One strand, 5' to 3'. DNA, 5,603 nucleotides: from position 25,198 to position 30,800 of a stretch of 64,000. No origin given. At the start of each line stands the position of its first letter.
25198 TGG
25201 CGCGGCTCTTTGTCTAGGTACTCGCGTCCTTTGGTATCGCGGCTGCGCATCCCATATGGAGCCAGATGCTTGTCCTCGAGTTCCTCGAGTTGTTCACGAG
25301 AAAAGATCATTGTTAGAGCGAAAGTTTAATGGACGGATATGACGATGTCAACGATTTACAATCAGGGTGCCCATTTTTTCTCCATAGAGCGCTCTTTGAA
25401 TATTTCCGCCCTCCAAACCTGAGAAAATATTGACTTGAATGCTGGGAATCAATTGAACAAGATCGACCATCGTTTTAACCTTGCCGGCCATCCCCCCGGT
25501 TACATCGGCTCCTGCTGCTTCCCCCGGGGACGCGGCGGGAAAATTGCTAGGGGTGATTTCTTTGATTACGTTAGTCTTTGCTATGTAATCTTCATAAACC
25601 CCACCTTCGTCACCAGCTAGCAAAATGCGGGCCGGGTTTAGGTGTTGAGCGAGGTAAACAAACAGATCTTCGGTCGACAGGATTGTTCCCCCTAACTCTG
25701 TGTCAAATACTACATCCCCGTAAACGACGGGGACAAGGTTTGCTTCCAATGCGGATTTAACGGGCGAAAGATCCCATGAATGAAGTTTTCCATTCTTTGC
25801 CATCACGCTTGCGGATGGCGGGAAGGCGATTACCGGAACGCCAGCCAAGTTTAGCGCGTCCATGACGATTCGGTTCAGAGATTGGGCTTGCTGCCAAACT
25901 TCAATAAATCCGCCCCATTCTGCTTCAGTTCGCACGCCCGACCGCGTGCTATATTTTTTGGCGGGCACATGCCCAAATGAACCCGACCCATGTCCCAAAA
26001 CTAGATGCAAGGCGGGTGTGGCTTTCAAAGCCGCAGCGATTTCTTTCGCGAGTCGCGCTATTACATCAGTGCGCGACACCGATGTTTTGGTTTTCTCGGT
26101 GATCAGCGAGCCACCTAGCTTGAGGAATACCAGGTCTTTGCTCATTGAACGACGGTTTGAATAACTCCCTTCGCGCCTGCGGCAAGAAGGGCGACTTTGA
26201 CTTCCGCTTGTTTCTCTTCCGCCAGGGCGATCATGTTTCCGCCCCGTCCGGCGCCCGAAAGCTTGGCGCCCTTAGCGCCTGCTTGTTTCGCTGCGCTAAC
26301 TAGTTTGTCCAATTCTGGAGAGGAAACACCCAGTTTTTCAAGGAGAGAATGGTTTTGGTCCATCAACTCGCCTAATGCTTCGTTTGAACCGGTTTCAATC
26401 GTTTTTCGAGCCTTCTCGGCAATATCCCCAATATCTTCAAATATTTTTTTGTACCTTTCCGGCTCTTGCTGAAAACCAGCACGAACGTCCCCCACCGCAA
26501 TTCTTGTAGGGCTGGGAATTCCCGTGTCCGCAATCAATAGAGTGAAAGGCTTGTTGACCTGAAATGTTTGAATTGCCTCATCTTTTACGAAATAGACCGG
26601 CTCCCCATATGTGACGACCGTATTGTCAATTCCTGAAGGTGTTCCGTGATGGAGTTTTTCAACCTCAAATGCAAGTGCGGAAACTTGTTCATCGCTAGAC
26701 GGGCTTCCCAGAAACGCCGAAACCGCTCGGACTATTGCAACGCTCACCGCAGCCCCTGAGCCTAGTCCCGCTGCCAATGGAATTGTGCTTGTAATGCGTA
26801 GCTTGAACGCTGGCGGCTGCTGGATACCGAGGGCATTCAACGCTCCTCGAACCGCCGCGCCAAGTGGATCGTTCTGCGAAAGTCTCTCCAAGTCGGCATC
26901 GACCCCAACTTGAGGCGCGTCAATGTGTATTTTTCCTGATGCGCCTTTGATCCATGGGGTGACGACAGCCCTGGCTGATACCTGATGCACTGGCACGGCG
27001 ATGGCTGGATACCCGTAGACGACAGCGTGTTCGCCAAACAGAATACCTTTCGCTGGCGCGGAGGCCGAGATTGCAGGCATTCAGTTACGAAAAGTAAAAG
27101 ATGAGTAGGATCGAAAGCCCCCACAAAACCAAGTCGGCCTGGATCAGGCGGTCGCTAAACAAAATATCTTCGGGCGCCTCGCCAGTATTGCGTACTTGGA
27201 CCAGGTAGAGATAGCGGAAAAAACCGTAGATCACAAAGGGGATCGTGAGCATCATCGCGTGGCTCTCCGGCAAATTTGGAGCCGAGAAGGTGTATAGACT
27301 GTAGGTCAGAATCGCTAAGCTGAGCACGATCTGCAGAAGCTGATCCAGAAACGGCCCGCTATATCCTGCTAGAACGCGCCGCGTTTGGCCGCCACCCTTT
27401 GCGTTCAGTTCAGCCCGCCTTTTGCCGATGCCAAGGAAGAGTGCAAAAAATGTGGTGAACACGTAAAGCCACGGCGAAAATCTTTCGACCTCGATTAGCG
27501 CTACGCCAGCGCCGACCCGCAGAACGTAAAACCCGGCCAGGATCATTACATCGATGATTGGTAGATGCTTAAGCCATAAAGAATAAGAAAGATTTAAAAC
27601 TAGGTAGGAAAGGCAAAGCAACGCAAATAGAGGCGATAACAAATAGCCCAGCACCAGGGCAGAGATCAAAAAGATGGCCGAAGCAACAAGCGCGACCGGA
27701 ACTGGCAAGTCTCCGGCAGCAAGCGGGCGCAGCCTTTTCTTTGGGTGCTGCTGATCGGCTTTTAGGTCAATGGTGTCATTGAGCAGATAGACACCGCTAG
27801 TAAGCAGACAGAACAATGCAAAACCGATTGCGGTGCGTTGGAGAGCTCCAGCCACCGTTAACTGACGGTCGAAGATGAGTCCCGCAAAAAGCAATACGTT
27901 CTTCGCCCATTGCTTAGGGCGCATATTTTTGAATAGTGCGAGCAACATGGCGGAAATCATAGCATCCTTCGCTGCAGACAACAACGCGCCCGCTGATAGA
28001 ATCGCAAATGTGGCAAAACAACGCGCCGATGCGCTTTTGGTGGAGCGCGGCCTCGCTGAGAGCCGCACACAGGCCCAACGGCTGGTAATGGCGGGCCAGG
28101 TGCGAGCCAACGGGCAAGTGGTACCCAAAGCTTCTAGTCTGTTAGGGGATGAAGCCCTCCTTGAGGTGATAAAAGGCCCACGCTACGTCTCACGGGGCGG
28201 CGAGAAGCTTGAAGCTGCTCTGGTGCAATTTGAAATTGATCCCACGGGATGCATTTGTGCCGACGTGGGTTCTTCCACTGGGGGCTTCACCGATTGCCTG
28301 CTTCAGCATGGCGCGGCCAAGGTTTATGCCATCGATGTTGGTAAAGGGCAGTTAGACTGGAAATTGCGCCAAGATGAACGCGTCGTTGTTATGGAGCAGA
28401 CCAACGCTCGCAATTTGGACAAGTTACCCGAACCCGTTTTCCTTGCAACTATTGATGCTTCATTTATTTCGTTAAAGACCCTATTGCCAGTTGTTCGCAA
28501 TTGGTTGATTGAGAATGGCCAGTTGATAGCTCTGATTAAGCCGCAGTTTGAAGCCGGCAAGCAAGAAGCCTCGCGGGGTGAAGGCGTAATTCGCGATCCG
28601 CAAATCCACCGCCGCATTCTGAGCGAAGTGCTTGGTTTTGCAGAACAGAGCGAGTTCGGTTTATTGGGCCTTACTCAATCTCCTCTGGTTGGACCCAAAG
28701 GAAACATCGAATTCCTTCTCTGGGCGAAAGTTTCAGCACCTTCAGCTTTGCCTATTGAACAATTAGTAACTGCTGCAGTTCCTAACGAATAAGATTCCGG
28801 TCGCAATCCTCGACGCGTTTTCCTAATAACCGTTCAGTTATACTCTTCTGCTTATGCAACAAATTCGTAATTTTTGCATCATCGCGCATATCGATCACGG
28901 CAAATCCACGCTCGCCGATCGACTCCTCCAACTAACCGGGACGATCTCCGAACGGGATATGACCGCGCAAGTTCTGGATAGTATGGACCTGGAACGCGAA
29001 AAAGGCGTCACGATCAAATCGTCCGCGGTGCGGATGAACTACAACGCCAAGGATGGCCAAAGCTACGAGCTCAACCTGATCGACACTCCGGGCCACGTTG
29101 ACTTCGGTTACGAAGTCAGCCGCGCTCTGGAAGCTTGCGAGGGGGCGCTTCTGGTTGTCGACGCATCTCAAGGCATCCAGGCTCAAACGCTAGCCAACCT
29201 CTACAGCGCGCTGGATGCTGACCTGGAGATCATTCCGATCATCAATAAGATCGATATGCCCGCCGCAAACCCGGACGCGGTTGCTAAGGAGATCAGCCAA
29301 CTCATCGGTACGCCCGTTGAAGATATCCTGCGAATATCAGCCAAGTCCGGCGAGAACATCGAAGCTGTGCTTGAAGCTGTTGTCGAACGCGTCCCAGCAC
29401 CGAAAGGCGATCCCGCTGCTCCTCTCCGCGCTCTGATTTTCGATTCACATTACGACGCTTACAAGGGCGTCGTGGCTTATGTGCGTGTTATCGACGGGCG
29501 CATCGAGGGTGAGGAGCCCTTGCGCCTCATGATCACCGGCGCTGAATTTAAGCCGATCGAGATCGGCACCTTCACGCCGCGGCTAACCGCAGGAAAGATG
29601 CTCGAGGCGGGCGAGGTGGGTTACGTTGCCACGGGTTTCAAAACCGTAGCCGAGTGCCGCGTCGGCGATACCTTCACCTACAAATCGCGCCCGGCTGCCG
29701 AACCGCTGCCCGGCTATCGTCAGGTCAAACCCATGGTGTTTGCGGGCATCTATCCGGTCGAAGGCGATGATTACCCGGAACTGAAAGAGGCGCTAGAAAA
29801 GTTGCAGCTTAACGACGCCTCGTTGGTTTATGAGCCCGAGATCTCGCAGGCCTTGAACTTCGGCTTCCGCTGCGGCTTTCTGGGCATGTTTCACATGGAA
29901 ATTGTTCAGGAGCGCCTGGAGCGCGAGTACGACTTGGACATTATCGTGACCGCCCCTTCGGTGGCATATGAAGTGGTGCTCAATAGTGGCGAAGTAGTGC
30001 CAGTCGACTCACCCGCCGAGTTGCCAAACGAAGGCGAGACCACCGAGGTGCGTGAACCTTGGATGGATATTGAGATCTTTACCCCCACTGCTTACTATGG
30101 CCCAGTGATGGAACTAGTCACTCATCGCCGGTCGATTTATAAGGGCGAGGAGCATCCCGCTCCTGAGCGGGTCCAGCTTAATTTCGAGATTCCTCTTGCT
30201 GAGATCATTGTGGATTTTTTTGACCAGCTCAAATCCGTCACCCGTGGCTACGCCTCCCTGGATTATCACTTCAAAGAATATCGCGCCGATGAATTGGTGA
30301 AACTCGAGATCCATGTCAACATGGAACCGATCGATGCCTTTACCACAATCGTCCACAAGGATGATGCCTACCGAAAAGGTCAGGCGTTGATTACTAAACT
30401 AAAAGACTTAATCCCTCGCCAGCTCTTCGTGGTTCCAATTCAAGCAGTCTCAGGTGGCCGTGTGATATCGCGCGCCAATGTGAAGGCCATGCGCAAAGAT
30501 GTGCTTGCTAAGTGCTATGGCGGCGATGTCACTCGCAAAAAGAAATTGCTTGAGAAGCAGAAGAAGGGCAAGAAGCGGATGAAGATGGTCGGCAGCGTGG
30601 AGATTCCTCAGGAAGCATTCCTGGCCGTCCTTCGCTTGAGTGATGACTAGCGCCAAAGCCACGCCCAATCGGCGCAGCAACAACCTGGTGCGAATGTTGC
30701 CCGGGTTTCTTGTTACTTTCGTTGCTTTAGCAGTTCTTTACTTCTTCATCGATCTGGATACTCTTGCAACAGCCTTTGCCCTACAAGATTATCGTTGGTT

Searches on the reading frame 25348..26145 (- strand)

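Call 63: search_protein_families(library=pfam, proteins=[window:25348-26145:-], max_evalue=0.00001)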
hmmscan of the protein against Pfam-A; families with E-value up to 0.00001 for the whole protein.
window:25348-26145:- (265 aa): 1 family
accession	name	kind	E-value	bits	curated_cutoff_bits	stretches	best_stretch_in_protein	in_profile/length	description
PF00696.33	AA_kinase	-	2.9e-26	93.1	24.9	1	5-232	2-225/234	Amino acid kinase family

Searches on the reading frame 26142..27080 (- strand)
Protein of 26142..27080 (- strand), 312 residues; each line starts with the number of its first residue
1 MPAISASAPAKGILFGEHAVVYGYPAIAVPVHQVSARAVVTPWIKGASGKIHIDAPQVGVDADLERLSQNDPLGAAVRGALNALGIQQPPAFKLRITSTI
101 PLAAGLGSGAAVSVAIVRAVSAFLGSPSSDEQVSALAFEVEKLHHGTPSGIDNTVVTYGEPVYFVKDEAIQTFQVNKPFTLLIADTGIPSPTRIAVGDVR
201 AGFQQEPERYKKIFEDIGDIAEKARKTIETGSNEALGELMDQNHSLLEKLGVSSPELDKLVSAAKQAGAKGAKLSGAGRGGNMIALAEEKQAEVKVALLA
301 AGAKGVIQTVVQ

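Call 63: search_protein_families(library=pfam, proteins=[window:26142-27080:-], max_evalue=0.00001)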
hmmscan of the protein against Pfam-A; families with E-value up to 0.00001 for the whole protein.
window:26142-27080:- (312 aa): 2 families
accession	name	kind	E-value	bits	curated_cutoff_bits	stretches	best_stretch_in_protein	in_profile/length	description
PF00288.32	GHMP_kinases_N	-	9.8e-18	64.6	22.3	1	80-158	6-85/87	GHMP kinases N terminal domain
PF08544.19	GHMP_kinases_C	-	1.2e-15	58.1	21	1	225-298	2-79/85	GHMP kinases C terminal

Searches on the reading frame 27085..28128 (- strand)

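Call 63: search_protein_families(library=pfam, proteins=[window:27085-28128:-], max_evalue=0.00001)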
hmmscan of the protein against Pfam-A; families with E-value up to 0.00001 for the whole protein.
window:27085-28128:- (347 aa): 1 family
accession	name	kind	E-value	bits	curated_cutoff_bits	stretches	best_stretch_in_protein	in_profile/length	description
PF01040.23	UbiA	-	1.5e-22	80.6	34.2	1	98-317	21-239/250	UbiA prenyltransferase family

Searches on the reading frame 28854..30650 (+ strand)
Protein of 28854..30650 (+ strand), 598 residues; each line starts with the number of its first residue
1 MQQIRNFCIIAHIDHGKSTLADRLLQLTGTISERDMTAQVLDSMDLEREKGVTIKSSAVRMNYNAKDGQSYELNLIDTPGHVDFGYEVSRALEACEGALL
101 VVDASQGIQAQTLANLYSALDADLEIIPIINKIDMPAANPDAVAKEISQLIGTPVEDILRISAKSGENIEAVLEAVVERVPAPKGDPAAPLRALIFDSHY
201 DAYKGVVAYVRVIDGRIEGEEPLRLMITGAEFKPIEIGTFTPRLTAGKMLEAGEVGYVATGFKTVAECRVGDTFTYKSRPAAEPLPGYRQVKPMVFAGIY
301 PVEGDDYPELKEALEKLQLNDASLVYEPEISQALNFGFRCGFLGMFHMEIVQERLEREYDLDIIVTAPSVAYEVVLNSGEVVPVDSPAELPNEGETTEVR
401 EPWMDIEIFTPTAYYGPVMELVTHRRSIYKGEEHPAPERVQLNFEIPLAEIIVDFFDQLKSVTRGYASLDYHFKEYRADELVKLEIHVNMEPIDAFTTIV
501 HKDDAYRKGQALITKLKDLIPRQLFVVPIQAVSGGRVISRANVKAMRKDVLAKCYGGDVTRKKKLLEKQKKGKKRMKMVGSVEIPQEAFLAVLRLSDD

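Call 63: search_protein_families(library=pfam, proteins=[window:28854-30650:+], max_evalue=0.00001)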
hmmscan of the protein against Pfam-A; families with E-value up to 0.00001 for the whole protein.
window:28854-30650:+ (598 aa): 4 families
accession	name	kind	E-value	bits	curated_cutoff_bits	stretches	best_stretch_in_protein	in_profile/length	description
PF00009.33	GTP_EFTU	-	6e-56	189.4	26.5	1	3-181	2-187/188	Elongation factor Tu GTP binding domain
PF06421.17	LepA_C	-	1.4e-47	160.7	29.7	1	488-594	1-107/107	GTP-binding protein LepA C-terminus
PF00679.30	EFG_C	-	4e-20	72.1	27.9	1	399-480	2-82/89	Elongation factor G C-terminus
PF14492.12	EFG_III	-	8.4e-06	26.2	27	0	292-365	3-73/75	Elongation Factor G, domain III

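Call 86: list_cluster_members(proteins=[window:28854-30650:+, window:4009-5094:+, window:5338-6351:+])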
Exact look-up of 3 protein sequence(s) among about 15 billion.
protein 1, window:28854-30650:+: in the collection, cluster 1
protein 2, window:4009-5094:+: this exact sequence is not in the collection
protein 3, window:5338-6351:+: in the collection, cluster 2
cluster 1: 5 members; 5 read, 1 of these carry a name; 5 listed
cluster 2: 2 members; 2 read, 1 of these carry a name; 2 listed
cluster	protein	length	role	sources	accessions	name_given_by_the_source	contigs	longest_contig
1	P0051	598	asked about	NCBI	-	-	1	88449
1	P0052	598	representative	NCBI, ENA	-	-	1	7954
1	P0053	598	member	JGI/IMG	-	GTP-binding protein LepA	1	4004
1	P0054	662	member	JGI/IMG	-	-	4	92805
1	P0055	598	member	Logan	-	-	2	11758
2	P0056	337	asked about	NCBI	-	-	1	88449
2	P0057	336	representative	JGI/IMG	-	S-adenosylmethionine:tRNA ribosyltransferase-isomerase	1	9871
